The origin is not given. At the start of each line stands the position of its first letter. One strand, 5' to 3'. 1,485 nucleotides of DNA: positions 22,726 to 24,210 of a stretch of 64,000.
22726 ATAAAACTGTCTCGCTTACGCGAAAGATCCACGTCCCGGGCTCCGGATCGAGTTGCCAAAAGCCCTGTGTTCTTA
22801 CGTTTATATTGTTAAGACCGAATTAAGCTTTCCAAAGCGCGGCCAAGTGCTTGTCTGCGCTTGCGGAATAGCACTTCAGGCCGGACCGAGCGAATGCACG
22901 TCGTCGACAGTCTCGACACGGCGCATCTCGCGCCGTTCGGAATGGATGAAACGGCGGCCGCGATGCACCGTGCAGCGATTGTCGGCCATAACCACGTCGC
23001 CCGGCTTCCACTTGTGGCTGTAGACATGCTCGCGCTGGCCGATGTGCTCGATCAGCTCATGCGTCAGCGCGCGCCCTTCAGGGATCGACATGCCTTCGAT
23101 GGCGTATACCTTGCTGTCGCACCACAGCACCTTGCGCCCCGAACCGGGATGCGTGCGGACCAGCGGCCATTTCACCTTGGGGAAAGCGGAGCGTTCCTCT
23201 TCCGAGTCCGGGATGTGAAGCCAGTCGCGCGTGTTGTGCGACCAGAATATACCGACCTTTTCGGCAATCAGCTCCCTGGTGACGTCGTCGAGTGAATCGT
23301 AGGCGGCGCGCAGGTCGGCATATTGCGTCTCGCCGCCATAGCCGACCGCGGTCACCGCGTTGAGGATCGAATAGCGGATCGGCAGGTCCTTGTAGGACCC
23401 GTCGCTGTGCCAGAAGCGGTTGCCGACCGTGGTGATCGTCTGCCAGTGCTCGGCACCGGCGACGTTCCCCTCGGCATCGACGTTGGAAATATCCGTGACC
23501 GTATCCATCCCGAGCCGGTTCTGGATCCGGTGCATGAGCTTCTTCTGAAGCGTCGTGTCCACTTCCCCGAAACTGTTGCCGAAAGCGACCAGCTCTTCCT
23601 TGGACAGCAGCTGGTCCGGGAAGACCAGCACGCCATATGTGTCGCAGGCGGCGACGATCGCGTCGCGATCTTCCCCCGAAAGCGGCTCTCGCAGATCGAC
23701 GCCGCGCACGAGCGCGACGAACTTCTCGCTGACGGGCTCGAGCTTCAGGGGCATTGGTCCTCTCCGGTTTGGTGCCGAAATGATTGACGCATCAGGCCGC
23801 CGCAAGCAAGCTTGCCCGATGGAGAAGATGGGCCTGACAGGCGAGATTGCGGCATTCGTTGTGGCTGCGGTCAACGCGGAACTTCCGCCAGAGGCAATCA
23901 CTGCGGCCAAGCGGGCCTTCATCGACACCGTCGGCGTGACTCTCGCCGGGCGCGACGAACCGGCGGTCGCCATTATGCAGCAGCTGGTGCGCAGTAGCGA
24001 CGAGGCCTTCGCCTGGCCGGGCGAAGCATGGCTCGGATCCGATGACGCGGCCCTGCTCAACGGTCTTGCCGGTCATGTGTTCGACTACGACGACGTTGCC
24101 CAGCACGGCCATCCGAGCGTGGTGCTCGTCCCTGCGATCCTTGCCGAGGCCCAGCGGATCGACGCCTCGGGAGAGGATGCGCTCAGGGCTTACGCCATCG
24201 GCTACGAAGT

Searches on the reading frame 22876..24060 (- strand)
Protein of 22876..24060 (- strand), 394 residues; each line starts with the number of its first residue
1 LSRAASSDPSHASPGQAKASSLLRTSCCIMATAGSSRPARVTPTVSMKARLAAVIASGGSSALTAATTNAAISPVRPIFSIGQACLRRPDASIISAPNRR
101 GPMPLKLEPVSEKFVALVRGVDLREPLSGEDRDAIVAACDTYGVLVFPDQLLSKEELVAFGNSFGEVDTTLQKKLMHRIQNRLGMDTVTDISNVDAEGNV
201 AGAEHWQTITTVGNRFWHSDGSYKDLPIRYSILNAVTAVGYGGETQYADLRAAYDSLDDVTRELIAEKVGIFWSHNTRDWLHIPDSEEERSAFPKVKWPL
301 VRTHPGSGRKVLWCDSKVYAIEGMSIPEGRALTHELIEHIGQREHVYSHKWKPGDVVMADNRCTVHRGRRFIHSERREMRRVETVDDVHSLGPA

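Call 70: search_protein_families(library=pfam, proteins=[window:22876-24060:-], max_evalue=0.000001)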
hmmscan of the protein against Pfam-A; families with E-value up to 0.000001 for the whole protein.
window:22876-24060:- (394 aa): 1 family
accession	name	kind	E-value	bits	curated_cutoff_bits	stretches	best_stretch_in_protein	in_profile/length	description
PF02668.22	TauD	-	5.3e-51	174.5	27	1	108-382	3-266/267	Taurine catabolism dioxygenase TauD, TfdA family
